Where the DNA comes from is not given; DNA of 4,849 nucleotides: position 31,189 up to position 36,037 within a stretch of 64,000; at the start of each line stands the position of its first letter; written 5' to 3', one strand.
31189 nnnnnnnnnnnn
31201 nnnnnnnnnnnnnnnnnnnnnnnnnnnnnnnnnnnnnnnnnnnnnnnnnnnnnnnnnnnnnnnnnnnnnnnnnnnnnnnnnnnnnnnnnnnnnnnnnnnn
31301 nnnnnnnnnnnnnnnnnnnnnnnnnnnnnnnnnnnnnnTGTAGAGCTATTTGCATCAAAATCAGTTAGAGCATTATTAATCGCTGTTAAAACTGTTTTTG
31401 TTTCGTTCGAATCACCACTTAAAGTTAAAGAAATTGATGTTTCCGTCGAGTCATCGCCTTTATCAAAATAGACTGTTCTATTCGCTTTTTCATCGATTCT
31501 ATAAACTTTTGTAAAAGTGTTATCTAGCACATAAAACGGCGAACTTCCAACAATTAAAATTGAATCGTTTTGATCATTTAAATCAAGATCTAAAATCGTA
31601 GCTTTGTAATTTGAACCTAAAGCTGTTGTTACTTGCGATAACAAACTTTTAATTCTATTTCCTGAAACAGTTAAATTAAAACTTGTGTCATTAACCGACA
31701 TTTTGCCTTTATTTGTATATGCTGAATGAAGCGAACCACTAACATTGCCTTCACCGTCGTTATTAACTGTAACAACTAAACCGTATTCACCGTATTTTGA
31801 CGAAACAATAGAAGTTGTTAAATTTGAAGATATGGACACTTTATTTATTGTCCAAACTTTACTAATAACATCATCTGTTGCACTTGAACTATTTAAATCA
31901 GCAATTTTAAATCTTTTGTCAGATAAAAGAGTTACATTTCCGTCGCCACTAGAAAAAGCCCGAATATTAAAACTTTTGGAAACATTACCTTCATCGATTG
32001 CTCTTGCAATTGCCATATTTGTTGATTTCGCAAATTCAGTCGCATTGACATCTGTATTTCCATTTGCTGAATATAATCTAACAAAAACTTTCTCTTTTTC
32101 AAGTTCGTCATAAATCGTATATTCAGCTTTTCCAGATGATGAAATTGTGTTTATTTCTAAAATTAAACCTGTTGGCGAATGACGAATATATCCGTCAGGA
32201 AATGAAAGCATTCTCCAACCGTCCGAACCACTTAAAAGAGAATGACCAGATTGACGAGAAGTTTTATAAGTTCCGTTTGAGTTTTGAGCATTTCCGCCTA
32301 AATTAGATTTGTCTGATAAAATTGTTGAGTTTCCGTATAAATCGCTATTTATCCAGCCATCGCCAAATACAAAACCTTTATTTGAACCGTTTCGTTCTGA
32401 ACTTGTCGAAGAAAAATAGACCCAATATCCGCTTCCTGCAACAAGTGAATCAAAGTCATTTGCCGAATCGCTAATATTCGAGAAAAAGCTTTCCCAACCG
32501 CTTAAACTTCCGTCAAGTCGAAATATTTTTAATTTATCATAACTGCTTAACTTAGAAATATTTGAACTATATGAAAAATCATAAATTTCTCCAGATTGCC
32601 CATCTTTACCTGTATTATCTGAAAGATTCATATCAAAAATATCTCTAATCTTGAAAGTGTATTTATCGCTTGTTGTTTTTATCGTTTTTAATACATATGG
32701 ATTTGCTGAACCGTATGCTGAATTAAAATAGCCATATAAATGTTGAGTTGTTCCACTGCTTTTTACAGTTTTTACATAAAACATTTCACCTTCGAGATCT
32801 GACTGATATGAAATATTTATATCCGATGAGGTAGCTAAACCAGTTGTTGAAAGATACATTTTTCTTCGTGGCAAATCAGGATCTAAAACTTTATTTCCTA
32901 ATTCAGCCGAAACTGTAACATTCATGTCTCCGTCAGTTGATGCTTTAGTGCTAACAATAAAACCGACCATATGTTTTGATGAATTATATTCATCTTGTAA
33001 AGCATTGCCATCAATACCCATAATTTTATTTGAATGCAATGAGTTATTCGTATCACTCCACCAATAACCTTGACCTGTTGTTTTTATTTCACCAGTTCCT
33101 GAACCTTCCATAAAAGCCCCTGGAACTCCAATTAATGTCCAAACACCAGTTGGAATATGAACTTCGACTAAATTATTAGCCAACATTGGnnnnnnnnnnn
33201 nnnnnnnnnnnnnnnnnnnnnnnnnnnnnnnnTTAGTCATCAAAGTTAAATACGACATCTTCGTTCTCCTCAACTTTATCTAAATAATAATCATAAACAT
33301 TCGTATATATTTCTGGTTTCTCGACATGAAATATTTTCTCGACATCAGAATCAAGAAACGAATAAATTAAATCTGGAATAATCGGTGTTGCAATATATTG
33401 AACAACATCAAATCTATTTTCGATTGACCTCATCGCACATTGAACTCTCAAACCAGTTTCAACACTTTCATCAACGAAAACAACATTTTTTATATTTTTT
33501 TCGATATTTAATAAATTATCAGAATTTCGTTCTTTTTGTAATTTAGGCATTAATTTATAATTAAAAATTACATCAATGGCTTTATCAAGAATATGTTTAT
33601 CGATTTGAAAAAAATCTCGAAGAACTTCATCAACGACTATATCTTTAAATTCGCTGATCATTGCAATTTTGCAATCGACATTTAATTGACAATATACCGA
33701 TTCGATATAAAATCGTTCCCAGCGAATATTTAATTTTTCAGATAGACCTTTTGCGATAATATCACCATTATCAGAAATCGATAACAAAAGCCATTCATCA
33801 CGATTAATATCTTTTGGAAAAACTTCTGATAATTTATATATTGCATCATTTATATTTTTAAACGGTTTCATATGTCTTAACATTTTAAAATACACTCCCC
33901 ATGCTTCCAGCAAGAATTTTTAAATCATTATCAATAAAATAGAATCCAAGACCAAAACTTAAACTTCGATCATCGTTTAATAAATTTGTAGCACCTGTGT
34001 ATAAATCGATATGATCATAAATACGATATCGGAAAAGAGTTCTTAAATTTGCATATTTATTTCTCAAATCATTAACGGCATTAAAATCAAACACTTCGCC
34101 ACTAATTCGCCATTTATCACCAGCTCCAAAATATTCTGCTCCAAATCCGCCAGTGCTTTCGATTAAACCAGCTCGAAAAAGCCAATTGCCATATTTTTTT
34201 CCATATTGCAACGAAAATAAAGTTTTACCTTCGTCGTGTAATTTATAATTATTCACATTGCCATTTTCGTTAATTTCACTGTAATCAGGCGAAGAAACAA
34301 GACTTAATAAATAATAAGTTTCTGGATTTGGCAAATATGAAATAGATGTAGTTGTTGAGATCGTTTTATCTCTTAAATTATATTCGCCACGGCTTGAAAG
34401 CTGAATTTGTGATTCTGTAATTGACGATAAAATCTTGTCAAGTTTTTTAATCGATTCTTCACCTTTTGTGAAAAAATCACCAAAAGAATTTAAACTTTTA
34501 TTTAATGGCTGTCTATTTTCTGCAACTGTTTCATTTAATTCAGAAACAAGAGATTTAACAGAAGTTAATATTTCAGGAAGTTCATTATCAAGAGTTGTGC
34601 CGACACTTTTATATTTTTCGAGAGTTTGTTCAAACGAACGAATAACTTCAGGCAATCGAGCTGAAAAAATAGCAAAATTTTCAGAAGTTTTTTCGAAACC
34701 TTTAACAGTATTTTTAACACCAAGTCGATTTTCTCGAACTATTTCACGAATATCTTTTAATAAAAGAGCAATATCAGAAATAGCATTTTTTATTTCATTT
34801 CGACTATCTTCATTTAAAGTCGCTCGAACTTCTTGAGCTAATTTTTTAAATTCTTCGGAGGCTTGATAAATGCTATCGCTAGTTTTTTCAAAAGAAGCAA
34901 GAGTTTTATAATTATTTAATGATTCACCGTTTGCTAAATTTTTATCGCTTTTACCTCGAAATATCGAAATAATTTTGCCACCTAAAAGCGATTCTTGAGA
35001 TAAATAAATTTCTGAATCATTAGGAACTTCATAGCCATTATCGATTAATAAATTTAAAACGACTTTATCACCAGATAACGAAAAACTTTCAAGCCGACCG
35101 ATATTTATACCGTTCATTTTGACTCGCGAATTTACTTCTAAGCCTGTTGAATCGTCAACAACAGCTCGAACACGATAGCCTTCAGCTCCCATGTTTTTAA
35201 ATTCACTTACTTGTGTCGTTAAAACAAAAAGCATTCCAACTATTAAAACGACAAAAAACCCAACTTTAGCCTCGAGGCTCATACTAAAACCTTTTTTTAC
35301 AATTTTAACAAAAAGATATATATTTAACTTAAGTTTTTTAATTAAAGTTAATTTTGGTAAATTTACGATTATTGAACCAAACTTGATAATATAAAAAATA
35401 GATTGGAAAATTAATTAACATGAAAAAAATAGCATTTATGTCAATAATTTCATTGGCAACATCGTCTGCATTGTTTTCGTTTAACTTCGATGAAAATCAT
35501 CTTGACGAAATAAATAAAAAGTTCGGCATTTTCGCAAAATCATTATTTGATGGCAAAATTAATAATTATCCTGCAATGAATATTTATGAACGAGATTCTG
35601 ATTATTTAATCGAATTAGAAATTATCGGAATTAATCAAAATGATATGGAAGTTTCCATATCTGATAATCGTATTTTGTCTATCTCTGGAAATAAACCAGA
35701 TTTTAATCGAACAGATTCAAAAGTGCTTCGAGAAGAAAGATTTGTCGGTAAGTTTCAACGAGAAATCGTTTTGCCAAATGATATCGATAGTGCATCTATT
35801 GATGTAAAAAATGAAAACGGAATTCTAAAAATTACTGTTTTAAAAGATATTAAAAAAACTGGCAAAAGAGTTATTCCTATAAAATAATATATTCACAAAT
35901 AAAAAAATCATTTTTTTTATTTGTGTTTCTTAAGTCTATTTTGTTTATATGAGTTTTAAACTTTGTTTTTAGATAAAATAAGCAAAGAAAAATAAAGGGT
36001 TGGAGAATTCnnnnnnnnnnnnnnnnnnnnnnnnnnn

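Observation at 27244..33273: Two adjacent giant surface proteins saturated with the extended bacterial N-glycosylation sequon D/E-X-N-X-S/T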

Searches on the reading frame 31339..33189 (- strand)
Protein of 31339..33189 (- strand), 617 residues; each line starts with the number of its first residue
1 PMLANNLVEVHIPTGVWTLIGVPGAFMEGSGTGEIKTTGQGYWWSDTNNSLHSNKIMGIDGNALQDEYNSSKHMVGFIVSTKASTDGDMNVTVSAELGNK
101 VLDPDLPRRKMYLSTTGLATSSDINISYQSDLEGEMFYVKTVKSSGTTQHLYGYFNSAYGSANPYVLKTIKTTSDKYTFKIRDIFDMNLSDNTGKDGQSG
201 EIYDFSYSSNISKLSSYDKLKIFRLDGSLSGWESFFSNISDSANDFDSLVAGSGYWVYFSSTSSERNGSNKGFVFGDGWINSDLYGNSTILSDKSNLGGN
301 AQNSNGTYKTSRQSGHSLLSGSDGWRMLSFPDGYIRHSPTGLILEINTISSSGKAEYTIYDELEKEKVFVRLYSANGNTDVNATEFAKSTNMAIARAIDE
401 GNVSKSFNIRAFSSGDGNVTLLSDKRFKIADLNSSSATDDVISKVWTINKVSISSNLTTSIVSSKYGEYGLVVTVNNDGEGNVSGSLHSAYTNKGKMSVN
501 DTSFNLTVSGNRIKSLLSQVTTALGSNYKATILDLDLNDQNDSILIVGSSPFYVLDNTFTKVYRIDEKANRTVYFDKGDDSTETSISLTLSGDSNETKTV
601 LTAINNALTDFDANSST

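Call 76: predict_structure(alignment_id=A3)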
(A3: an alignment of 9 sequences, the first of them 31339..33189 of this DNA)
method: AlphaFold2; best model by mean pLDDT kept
length: 617 residues; sequences in the alignment: 9
mean_pLDDT: 43.0   pTM: 0.37
mean pLDDT of the five models: 43.0, 39.4, 38.8, 37.2, 34.5
residues with pLDDT >= 90: 1; 70-90: 84; 50-70: 118; < 50: 414
segments of 3 or more residues with pLDDT < 50: 1-338, 476-511, 550-570, 573-582, 614-617
pLDDT, mean of each block of 10 residues (from residue 1): 23 28 22 23 22 31 38 34 34 29 28 31 28 25 28 25 23 22 23 25 29 42 36 30 33 40 42 31 25 24 27 22 23 38 78 76 82 72 83 76 71 78 79 57 73 55 66 46 30 37 41 59 61 60 61 36 34 47 54 60 63 47
secondary structure, 60 per line:
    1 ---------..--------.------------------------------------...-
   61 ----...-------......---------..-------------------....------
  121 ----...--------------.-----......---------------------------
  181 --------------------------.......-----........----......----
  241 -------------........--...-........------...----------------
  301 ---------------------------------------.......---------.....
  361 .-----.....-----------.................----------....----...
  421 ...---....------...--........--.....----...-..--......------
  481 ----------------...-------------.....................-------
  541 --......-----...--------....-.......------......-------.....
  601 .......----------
elements in order: E57-59 E65-67 E75-80 E111-114 E125-127 E148-153 H207-213 E219-226 E231-236 E254-261 E268-275 E340-346 E356-361 E367-371 H383-399 E410-413 E418-423 E427-430 E442-449 E452-456 E461-463 E469-474 E497-499 H513-527 E528-533 E543-548 E554-556 E565-568 E570-576 E583-588 H596-607
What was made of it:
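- Tried and rejected: B residues 24-640 with 9 sequences gave pLDDT 43, with one domain at 70-83 (call 76).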

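Call 79: fold_search(model_id=the predicted structure, library=pdb)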
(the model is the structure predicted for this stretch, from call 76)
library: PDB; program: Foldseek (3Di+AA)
matches with E <= 10: 322; with E <= 0.001: 0
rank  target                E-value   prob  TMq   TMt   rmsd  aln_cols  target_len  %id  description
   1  8foy                  8.6e-03  0.99  0.13  0.15   7.2       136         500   16  Structure of Agrobacterium tumefaciens bacteriophage Milano contracted tail-sheath (released 2024-01-17)
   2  8fqc_K1               9.6e-03  0.99  0.13  0.16   5.7       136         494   12  Structure of baseplate with receptor binding complex of Agrobacterium phage Milano (released 2024-01-31)
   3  8fop_j                1.2e-02  0.97  0.13  0.16   6.6       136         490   15  Structure of Agrobacterium tumefaciens bacteriophage Milano curved tail (released 2024-01-17)
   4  9rku_BD               2.8e-02  0.80  0.12  0.15  10.2       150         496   15  Agrobacterium phage 7-7-1 baseplate (released 2025-12-10)
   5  2ha1_MODEL_1_A        3.9e-02  0.23  0.08  0.20  24.3       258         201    9  Complex of the first and second type III domains of human Fibronectin in solution (released 2007-04-10)
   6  8fqc_I1               5.1e-02  0.66  0.11  0.13  14.0       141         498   17  Structure of baseplate with receptor binding complex of Agrobacterium phage Milano (released 2024-01-31)
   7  8erm_A                5.4e-02  0.60  0.11  0.29   8.3       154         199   12  Crystal structure of FliC D2/D3 domains from Pseudomonas aeruginosa PAO1 (released 2023-05-17)
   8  7y1c_Y                8.4e-02  0.47  0.11  0.09  10.8       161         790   11  CryoEM structure of Klebsiella phage Kp9 tail complex applied with C6 symmetry (released 2023-06-14)
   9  9hz7_A                9.4e-02  0.63  0.12  0.15  12.8       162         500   13  Agrobacterium phage 7-7-1 tail (released 2025-12-10)
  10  8zdo_a                1.1e-01  0.06  0.06  0.11  27.7       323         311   11  Cryo-EM structure of Mycobacteriophage Douge baseplate (gp13, gp17, gp23, gp16, gp18 and gp20) (released 2025-06-25)
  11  4gh7_D                1.4e-01  0.09  0.08  0.16  26.6       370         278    9  Crystal structure of Anticalin N7A in complex with oncofetal fibronectin fragment Fn7B8 (released 2012-12-26)
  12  3t1w                  1.6e-01  0.10  0.09  0.13  28.0       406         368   10  Structure of the four-domain fragment Fn7B89 of oncofetal fibronectin (released 2012-03-21)
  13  5n47_D                1.7e-01  0.12  0.09  0.18  25.4       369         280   10  Structure of Anticalin N7E in complex with the three-domain fragment Fn7B8 of human oncofetal fibronectin (released 2018-02-14)
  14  9ygu_A7               2.2e-01  0.18  0.07  0.08  16.0       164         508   13  Flagella filament structure in H. pylori composed of flagellin FlaA (released 2026-02-25)
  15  4gh7_B                2.4e-01  0.08  0.09  0.17  27.6       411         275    8  Crystal structure of Anticalin N7A in complex with oncofetal fibronectin fragment Fn7B8 (released 2012-12-26)
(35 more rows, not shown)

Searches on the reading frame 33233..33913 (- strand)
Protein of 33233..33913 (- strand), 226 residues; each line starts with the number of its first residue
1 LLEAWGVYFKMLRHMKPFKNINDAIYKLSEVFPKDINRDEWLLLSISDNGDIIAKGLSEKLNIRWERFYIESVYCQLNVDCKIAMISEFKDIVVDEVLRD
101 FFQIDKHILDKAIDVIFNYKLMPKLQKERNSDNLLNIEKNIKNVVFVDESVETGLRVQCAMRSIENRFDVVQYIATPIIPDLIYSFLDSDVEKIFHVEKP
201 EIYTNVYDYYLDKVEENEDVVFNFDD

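Call 8: search_protein_families(library=pfam, proteins=[window:33233-33913:-], max_evalue=0.01)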
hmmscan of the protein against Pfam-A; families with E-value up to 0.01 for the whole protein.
window:33233-33913:- (226 aa): 0 families

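Call 10: search_protein_families(library=ncbifam, proteins=[window:33233-33913:-], max_evalue=0.001)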
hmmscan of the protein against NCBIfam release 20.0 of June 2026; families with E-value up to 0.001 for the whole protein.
window:33233-33913:- (226 aa): 0 families

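Call 85: search_protein_families(library=pfam, proteins=[window:33233-33913:-], max_evalue=0.05)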
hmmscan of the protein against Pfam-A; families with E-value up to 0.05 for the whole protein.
window:33233-33913:- (226 aa): 1 family
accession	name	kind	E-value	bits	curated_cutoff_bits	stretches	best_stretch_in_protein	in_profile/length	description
PF00156.33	Pribosyltran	-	0.033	14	26.3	0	14-167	8-113/158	Phosphoribosyl transferase domain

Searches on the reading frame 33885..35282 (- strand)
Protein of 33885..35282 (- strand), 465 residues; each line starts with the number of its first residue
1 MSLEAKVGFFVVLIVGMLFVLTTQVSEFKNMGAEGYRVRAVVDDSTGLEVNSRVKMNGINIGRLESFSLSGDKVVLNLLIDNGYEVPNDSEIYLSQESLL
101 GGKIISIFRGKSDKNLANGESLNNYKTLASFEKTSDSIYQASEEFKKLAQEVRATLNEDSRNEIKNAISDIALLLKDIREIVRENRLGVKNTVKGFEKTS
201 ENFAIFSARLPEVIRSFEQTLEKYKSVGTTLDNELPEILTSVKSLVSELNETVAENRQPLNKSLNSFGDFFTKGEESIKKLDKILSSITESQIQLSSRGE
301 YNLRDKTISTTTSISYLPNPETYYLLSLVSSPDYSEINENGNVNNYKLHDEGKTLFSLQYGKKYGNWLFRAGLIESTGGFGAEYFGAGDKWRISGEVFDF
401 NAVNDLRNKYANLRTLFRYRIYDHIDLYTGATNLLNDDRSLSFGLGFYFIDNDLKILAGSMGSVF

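Call 8: search_protein_families(library=pfam, proteins=[window:33885-35282:-], max_evalue=0.01)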
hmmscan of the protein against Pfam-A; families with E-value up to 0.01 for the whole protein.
window:33885-35282:- (465 aa): 3 families
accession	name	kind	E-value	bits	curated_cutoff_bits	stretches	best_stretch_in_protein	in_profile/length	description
PF02470.25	MlaD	-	1.4e-14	54.5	25.1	1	35-107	2-78/81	MlaD protein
PF11887.13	Mce4_CUP1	-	2.4e-06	27.8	32.6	0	127-221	83-178/222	Cholesterol uptake porter CUP1 of Mce4, putative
PF04513.17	Baculo_PEP_C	-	0.00027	21.4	38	1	225-290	37-103/140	Baculovirus polyhedron envelope protein, PEP, C terminus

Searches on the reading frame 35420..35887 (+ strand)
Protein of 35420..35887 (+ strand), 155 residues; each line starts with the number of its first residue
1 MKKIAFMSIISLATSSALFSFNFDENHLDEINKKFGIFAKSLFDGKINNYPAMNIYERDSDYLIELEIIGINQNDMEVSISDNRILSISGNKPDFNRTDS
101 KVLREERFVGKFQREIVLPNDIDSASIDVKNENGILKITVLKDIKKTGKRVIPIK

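Call 10: search_protein_families(library=ncbifam, proteins=[window:35420-35887:+], max_evalue=0.001)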
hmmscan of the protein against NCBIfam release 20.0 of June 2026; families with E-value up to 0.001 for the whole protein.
window:35420-35887:+ (155 aa): 4 families
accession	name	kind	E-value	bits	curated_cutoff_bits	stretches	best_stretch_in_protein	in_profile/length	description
NF042420.1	Hsp18_Clos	equivalog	2.7e-12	47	195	1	38-153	28-145/147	heat shock protein Hsp18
NF041799.1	Hsp14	equivalog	3.3e-11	43.2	100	1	48-145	16-111/118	archaeal heat shock protein Hsp14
NF041800.1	Hsp20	equivalog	2.4e-09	37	140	1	48-150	71-158/162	archaeal heat shock protein Hsp20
NF008618.0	PRK11597.1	equivalog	2.3e-06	27.5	207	1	39-145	20-124/142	small heat shock chaperone IbpB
